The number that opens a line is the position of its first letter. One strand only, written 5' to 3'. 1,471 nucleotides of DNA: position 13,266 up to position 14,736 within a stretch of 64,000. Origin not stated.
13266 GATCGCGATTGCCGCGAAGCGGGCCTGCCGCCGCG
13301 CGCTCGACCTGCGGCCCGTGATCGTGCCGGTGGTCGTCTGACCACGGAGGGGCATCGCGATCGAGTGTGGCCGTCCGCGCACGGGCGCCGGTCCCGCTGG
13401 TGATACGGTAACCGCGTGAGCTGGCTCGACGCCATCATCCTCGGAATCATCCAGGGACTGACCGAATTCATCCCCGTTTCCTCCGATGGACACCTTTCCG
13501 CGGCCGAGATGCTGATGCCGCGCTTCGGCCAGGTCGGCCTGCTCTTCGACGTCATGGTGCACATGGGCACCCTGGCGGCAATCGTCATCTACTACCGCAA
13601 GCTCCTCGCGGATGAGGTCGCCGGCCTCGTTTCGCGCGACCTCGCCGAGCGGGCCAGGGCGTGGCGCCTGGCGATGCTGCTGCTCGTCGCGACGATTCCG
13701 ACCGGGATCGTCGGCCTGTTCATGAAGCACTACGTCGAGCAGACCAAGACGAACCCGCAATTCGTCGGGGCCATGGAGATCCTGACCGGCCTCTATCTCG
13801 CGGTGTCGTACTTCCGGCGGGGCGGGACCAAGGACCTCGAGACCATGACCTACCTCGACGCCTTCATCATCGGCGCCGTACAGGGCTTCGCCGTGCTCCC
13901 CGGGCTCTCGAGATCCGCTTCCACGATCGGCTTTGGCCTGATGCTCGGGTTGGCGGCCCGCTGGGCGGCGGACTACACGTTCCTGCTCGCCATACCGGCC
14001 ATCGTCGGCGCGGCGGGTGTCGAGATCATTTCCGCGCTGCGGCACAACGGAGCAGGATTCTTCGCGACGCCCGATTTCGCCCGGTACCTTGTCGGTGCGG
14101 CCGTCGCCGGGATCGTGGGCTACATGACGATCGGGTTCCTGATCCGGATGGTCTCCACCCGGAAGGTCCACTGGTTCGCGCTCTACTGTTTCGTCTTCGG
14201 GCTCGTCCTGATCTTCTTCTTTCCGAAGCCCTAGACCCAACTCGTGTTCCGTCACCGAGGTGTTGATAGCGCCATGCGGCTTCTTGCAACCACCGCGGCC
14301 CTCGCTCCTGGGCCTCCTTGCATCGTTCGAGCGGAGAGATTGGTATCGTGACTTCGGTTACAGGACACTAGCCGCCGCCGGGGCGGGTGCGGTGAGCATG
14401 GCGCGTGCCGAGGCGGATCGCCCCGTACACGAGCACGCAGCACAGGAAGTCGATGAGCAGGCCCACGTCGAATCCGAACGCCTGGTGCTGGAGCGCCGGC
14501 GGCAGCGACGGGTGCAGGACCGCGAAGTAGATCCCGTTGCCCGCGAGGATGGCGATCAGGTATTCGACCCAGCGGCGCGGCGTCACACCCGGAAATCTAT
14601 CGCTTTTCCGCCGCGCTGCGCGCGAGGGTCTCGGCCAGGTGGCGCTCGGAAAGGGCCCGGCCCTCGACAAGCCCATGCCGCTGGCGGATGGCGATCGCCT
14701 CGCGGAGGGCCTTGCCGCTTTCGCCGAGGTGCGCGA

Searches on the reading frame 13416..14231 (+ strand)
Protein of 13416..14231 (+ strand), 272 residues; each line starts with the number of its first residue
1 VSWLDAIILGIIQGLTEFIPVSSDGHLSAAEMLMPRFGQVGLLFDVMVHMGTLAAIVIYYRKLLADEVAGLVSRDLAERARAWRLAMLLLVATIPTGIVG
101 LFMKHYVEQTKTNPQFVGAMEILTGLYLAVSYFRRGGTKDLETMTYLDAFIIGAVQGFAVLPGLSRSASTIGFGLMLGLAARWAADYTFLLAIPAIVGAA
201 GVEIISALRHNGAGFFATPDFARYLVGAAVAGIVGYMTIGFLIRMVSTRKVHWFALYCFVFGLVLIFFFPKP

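Call 39: find_homologous_proteins(query=window:13416-14231:+, max_evalue=1e-40)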
Query window:13416-14231:+ (272 aa): 287 proteins with E <= 1e-40 among 8000 candidates; the best 120 are listed.
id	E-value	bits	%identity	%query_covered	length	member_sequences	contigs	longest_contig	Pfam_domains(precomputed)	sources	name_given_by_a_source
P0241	7.9e-156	535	91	100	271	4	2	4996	PF02673.25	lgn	-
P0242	1.1e-155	535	91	100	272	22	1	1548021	PF02673.25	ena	-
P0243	2.2e-151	521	89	99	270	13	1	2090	PF02673.25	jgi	jgi:undecaprenyl-diphosphatase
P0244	2.1e-148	511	86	100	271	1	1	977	PF02673.25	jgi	jgi:undecaprenyl-diphosphatase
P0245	1.3e-146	505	86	100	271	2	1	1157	PF02673.25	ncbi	-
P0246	1.5e-146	505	85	99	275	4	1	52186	PF02673.25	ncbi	ncbi:MAG TPA: undecaprenyl-diphosphate phosphatase [Thermoanaerobaculia bacterium]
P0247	1.5e-146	505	86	100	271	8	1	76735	PF02673.25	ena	-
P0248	3.0e-146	504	84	100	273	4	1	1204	PF02673.25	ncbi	-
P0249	4.7e-146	503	86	99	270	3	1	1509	PF02673.25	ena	-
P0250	1.6e-145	501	85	100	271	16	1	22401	PF02673.25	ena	-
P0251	2.2e-145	501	85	100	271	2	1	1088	PF02673.25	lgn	-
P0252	3.6e-145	500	83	100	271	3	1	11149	PF02673.25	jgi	jgi:undecaprenyl-diphosphatase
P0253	1.0e-144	499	85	100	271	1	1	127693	PF02673.25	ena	-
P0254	1.5e-144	498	83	100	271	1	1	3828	PF02673.25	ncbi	ncbi:MAG: undecaprenyl-diphosphate phosphatase [Acidobacteriota bacterium]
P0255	2.7e-144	497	85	100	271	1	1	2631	PF02673.25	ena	-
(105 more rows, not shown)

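Call 40: find_encoding_contigs(protein=P0242, flank=10000, max_places=2)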
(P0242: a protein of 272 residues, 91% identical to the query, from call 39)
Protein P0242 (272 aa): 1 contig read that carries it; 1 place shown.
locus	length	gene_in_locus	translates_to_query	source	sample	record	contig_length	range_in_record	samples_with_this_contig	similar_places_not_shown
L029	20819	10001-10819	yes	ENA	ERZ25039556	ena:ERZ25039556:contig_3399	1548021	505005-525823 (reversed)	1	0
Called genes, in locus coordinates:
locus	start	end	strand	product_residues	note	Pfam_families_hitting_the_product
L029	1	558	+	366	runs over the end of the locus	PF01112:Asparaginase_2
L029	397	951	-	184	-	-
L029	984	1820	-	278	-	PF01875:Memo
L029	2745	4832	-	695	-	PF00202:Aminotran_3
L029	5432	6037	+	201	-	-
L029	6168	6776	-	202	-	-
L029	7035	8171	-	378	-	-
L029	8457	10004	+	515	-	-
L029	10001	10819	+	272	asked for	PF02673:BacA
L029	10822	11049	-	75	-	-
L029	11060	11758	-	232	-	-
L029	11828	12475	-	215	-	-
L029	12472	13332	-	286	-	-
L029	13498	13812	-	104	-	-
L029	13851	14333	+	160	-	-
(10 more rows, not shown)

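Call 41: find_encoding_contigs(protein=P0241, flank=4000, max_places=2)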
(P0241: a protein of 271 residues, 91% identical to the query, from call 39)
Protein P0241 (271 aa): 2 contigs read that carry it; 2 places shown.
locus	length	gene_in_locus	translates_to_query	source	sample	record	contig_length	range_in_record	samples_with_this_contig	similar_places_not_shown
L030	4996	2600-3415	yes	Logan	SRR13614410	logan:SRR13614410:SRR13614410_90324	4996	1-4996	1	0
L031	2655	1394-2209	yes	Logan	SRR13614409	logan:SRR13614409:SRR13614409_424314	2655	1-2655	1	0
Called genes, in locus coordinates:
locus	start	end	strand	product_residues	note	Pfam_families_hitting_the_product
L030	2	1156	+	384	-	?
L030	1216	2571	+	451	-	-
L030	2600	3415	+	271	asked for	PF02673:BacA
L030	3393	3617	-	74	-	-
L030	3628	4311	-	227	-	-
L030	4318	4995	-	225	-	?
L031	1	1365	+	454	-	?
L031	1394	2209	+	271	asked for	PF02673:BacA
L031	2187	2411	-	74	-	-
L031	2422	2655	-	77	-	?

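Call 42: find_encoding_contigs(protein=P0247, flank=10000, max_places=2)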
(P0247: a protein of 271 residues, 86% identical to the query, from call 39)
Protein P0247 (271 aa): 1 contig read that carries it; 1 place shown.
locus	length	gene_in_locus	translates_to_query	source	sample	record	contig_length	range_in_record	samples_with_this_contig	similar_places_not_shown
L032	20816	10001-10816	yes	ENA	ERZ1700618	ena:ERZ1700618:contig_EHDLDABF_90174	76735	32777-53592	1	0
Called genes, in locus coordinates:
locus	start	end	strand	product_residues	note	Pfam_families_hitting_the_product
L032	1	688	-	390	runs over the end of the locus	PF00355:Rieske, PF00848:Ring_hydroxyl_A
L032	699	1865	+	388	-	PF01112:Asparaginase_2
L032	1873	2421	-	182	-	-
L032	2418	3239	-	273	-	PF01875:Memo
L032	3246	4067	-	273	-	PF02369:Big_1 (faint), PF26182:Ig_NUP210_5th (faint), PF25354:Ig_NUP210_16th (faint), PF22359:Big-like (faint), PF02368:Big_2 (weak), PF26918:Ig_Eae (weak)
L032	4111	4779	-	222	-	PF00912:Transgly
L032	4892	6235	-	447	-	PF00202:Aminotran_3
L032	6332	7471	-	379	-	PF01590:GAF, PF13185:GAF_2, PF13492:GAF_3, PF00990:GGDEF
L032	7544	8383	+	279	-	PF00398:RrnaAD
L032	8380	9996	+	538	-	PF00753:Lactamase_B, PF23023:Anti-Pycsar_Apyc1 (faint), PF12706:Lactamase_B_2, PF22505:RNase_J_b_CASP, PF07521:RMMBL, PF17770:RNase_J_C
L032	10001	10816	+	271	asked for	PF02673:BacA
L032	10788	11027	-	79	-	-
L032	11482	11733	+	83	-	PF07638:Sigma70_ECF, PF08281:Sigma70_r4_2, PF04545:Sigma70_r4 (weak)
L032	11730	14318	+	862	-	PF14559:TPR_19 (faint), PF00069:Pkinase, PF03109:ABC1 (faint), PF07714:PK_Tyr_Ser-Thr, PF13431:TPR_17 (faint), PF13428:TPR_14 (faint), PF07719:TPR_2 (faint), PF13432:TPR_16 (weak), +5 more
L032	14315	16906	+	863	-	PF07719:TPR_2 (faint), PF13428:TPR_14 (faint), PF14559:TPR_19 (faint), PF00069:Pkinase, PF03109:ABC1 (faint), PF07714:PK_Tyr_Ser-Thr, PF00515:TPR_1 (faint), PF13181:TPR_8 (faint), +2 more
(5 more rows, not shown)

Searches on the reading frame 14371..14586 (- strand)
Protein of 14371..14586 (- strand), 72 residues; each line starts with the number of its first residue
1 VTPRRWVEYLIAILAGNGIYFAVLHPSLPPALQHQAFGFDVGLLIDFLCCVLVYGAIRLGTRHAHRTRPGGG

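Call 63: search_protein_families(library=pfam, proteins=[window:14371-14586:-], max_evalue=0.001)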
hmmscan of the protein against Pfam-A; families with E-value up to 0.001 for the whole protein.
seq(72 aa): 0 families
